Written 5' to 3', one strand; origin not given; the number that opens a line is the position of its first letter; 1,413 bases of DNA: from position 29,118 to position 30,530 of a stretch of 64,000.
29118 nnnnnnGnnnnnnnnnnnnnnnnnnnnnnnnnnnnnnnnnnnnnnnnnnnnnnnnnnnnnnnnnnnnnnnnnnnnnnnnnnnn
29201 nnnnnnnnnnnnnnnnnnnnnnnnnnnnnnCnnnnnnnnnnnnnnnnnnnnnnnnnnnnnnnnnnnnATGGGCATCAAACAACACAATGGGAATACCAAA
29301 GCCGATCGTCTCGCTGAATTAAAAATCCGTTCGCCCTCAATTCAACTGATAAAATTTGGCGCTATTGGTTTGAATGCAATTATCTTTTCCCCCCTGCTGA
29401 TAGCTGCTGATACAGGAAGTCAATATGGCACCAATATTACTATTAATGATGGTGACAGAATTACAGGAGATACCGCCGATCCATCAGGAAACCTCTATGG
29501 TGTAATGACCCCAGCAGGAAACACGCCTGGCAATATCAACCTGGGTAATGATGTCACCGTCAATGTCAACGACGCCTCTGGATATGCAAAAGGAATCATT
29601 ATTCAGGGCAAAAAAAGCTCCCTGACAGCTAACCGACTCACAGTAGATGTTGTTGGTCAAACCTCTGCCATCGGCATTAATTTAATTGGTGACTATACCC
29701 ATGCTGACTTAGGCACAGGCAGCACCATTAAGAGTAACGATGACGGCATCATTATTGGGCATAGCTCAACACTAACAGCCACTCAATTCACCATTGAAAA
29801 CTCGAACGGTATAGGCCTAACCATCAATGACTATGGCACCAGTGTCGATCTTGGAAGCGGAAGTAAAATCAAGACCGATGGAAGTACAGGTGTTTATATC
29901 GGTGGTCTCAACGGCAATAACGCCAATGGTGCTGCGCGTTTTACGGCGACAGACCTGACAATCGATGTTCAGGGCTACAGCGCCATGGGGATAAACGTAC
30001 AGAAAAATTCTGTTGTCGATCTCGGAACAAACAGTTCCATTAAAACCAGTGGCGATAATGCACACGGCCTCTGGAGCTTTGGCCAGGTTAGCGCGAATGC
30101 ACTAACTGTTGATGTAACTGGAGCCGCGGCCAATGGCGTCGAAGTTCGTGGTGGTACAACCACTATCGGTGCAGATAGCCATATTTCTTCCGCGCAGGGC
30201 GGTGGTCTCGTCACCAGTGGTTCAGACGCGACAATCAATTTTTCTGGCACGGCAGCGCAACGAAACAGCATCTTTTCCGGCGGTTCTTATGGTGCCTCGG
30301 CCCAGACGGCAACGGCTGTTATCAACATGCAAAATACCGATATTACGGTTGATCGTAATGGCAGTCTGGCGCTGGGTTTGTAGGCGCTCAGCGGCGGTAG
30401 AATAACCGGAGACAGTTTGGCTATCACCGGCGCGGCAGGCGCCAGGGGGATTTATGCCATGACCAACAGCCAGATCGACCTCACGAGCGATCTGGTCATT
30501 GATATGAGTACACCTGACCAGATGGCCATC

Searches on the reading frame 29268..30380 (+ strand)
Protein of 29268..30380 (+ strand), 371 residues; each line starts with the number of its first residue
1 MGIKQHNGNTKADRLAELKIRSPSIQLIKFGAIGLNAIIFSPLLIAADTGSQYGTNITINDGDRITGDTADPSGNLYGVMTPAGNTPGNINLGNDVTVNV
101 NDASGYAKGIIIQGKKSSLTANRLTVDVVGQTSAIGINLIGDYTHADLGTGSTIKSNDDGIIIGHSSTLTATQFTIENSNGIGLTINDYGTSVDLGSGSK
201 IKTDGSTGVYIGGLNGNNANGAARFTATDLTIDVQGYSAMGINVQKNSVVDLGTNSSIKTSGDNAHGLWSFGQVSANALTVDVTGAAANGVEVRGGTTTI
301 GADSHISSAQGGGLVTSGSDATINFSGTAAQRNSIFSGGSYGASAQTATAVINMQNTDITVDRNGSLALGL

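Call 22: list_cluster_members(proteins=[window:29268-30380:+, window:30417-32150:+])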
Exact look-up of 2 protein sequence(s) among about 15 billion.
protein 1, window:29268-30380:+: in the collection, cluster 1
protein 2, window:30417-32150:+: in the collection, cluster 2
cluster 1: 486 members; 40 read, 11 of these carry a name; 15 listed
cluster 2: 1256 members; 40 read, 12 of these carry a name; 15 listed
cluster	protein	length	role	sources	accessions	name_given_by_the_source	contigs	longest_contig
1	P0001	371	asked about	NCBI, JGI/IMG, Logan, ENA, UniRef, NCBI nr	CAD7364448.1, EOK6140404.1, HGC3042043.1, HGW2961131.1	TPA: hypothetical protein ACJIXM_002038 [Escherichia coli] | hypothetical protein | hypothetical protein n=1 Tax=Escherichia coli TaxID=562 RepID=UPI000AB45585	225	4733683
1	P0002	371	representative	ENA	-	-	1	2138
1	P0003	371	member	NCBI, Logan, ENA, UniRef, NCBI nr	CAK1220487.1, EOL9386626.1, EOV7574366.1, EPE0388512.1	TPA: hypothetical protein ACYQQ1_004399 [Escherichia coli] | hypothetical protein n=1 Tax=Escherichia coli TaxID=562 RepID=UPI000E2B8F71 | hypothetical protein C4A51_02940 [Escherichia coli]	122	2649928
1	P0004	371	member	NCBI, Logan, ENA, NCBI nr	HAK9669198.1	TPA: autotransporter outer membrane beta-barrel domain-containing protein, partial ... | autotransporter outer membrane beta-barrel domain-containing protein [Escherichia coli]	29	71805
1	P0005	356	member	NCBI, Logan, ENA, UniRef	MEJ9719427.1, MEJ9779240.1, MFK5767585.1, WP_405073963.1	dihydroxyacetone kinase subunit DhaK [Escherichia coli] | dihydroxyacetone kinase subunit DhaK n=1 Tax=Escherichia coli TaxID=562 ...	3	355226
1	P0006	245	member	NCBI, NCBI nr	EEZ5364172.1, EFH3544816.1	autotransporter outer membrane beta-barrel domain-containing protein, partial ... | autotransporter outer membrane beta-barrel domain-containing protein [Escherichia coli]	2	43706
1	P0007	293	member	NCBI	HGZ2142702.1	TPA: autotransporter outer membrane beta-barrel domain-containing protein, partial ...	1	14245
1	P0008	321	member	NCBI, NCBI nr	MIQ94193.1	autotransporter outer membrane beta-barrel domain-containing protein, partial [Salmonella ... | autotransporter outer membrane beta-barrel domain-containing protein [Salmonella enterica ...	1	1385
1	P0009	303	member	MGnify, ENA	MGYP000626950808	FL=1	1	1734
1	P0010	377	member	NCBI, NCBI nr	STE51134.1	outer membrane autotransporter [Escherichia coli]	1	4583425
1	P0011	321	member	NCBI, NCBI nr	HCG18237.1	MAG TPA: autotransporter, partial [Shigella sp.] | autotransporter [Shigella sp.]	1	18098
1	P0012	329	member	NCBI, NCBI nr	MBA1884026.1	autotransporter outer membrane beta-barrel domain-containing protein, partial ... | autotransporter outer membrane beta-barrel domain-containing protein [Escherichia coli]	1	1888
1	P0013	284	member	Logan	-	-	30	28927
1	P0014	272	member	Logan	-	-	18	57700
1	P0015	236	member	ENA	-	-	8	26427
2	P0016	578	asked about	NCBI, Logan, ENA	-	-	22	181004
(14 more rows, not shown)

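Call 24: find_encoding_contigs(protein=P0016, flank=3000, max_places=8)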
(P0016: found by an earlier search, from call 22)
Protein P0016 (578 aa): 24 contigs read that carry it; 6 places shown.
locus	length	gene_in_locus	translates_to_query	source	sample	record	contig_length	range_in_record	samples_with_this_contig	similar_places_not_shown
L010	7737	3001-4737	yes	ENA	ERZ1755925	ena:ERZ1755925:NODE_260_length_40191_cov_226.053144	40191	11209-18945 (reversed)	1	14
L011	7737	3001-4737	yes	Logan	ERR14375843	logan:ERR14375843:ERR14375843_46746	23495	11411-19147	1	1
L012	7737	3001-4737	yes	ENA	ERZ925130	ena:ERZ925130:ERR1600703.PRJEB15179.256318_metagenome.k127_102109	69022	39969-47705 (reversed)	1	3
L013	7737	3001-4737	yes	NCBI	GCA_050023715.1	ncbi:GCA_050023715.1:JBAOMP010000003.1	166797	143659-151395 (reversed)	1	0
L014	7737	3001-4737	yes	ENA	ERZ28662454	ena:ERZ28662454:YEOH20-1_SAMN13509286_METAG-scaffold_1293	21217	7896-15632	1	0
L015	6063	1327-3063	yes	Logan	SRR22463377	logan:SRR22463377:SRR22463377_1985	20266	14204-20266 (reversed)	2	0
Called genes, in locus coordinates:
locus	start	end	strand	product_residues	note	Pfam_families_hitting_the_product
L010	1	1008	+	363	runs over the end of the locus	PF01926:MMR_HSR1, PF02421:FeoB_N, PF06071:YchF-GTPase_C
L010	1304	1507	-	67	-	-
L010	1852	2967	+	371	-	-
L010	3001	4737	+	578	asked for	PF18883:AC_1 (weak), PF03212:Pertactin, PF03797:Autotransporter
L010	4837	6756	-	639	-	PF08448:PAS_4 (faint), PF01590:GAF (weak), PF00989:PAS, PF00158:Sigma54_activat, PF14532:Sigma54_activ_2, PF25601:AAA_lid_14, PF02954:HTH_8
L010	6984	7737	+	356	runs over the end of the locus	PF02733:Dak1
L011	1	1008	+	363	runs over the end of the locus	PF01926:MMR_HSR1, PF02421:FeoB_N, PF06071:YchF-GTPase_C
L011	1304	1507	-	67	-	-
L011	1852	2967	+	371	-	-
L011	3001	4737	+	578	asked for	PF18883:AC_1 (weak), PF03212:Pertactin, PF03797:Autotransporter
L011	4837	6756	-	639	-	PF08448:PAS_4 (faint), PF01590:GAF (weak), PF00989:PAS, PF00158:Sigma54_activat, PF14532:Sigma54_activ_2, PF25601:AAA_lid_14, PF02954:HTH_8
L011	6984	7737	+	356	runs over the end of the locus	PF02733:Dak1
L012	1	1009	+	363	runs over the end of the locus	PF01926:MMR_HSR1, PF02421:FeoB_N, PF06071:YchF-GTPase_C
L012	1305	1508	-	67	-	-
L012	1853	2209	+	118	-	-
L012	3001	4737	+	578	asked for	PF18883:AC_1 (weak), PF03212:Pertactin, PF03797:Autotransporter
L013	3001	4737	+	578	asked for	PF18883:AC_1 (weak), PF03212:Pertactin, PF03797:Autotransporter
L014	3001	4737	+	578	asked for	PF18883:AC_1 (weak), PF03212:Pertactin, PF03797:Autotransporter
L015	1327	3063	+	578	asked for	PF18883:AC_1 (weak), PF03212:Pertactin, PF03797:Autotransporter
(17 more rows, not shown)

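Call 26: find_encoding_contigs(protein=P0004, flank=3000, max_places=6)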
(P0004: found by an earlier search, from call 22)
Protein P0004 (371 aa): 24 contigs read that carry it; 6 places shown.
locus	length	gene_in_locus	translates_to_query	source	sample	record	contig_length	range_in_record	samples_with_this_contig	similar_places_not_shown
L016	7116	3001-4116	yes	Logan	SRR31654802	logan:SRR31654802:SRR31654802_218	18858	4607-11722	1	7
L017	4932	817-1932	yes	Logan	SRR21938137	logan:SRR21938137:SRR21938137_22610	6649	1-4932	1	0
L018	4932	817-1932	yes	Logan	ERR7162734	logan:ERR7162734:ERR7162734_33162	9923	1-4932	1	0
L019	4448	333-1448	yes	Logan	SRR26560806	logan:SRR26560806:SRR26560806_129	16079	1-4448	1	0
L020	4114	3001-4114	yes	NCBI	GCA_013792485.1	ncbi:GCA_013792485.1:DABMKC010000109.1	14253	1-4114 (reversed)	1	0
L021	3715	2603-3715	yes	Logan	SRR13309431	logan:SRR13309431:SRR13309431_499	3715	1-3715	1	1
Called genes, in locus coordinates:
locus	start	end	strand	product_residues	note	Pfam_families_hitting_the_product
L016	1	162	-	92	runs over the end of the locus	PF10762:DUF2583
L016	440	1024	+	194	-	PF01195:Pept_tRNA_hydro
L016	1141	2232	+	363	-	PF01926:MMR_HSR1, PF02421:FeoB_N, PF06071:YchF-GTPase_C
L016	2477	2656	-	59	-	-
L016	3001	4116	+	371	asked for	-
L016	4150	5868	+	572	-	PF03212:Pertactin, PF18883:AC_1 (weak), PF03797:Autotransporter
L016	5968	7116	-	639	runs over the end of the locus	PF08448:PAS_4 (faint), PF01590:GAF (weak), PF00989:PAS, PF00158:Sigma54_activat, PF14532:Sigma54_activ_2, PF25601:AAA_lid_14, PF02954:HTH_8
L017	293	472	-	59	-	-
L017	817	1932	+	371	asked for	-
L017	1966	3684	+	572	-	PF03212:Pertactin, PF18883:AC_1 (weak), PF03797:Autotransporter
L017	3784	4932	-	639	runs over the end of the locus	PF08448:PAS_4 (faint), PF01590:GAF (weak), PF00989:PAS, PF00158:Sigma54_activat, PF14532:Sigma54_activ_2, PF25601:AAA_lid_14, PF02954:HTH_8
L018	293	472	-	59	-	-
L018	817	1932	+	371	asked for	-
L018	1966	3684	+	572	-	PF03212:Pertactin, PF18883:AC_1 (weak), PF03797:Autotransporter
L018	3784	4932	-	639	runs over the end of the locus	PF08448:PAS_4 (faint), PF01590:GAF (weak), PF00989:PAS, PF00158:Sigma54_activat, PF14532:Sigma54_activ_2, PF25601:AAA_lid_14, PF02954:HTH_8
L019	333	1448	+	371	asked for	-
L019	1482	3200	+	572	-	PF03212:Pertactin, PF18883:AC_1 (weak), PF03797:Autotransporter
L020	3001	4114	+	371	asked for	?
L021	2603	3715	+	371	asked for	?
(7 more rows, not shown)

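Call 53: find_encoding_contigs(protein=P0001, flank=2000, max_places=10)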
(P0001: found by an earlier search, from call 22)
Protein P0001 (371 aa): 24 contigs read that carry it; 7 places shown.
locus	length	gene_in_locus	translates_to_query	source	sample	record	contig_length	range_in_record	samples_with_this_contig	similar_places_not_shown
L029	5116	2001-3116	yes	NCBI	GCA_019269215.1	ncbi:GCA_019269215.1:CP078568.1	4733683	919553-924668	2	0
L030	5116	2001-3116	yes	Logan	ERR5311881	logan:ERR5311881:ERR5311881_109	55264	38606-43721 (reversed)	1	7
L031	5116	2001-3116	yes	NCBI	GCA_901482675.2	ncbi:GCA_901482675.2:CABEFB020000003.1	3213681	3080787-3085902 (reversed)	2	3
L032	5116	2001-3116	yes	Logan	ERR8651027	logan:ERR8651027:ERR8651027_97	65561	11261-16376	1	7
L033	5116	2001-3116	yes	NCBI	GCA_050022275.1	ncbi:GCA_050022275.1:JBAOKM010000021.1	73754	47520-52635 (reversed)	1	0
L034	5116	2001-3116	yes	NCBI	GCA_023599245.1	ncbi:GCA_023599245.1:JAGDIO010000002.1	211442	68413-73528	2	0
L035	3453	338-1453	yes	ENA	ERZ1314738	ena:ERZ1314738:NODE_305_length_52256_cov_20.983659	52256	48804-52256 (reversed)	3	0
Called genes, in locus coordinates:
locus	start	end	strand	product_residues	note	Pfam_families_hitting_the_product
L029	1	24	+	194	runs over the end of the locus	PF01195:Pept_tRNA_hydro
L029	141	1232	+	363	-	PF01926:MMR_HSR1, PF02421:FeoB_N, PF06071:YchF-GTPase_C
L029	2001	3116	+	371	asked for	-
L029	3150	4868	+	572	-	-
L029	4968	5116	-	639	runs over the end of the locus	PF08448:PAS_4 (faint), PF01590:GAF (weak), PF00989:PAS, PF00158:Sigma54_activat, PF14532:Sigma54_activ_2, PF25601:AAA_lid_14, PF02954:HTH_8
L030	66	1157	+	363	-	PF01926:MMR_HSR1, PF02421:FeoB_N, PF06071:YchF-GTPase_C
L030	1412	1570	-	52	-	-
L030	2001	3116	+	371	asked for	-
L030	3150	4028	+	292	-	PF18883:AC_1, PF03212:Pertactin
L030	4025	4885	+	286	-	PF03797:Autotransporter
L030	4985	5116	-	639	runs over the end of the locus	PF08448:PAS_4 (faint), PF01590:GAF (weak), PF00989:PAS, PF00158:Sigma54_activat, PF14532:Sigma54_activ_2, PF25601:AAA_lid_14, PF02954:HTH_8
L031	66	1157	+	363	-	PF01926:MMR_HSR1, PF02421:FeoB_N, PF06071:YchF-GTPase_C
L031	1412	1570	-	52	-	-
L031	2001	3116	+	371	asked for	-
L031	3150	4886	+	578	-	PF18883:AC_1 (weak), PF03212:Pertactin, PF03797:Autotransporter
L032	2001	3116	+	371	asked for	-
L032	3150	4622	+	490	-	PF03212:Pertactin, PF18883:AC_1 (weak), PF03797:Autotransporter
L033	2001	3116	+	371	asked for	-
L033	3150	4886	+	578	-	PF18883:AC_1 (weak), PF03212:Pertactin, PF03797:Autotransporter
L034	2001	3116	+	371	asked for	-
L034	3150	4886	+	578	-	PF18883:AC_1 (weak), PF03212:Pertactin, PF03797:Autotransporter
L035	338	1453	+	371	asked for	-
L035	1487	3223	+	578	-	PF18883:AC_1 (weak), PF03212:Pertactin, PF03797:Autotransporter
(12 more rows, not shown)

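Call 57: search_protein_families(proteins=[window:29268-30380:+], library=ncbifam, max_evalue=0.00001)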
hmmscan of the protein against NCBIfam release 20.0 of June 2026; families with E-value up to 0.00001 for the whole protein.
window:29268-30380:+ (371 aa): 0 families
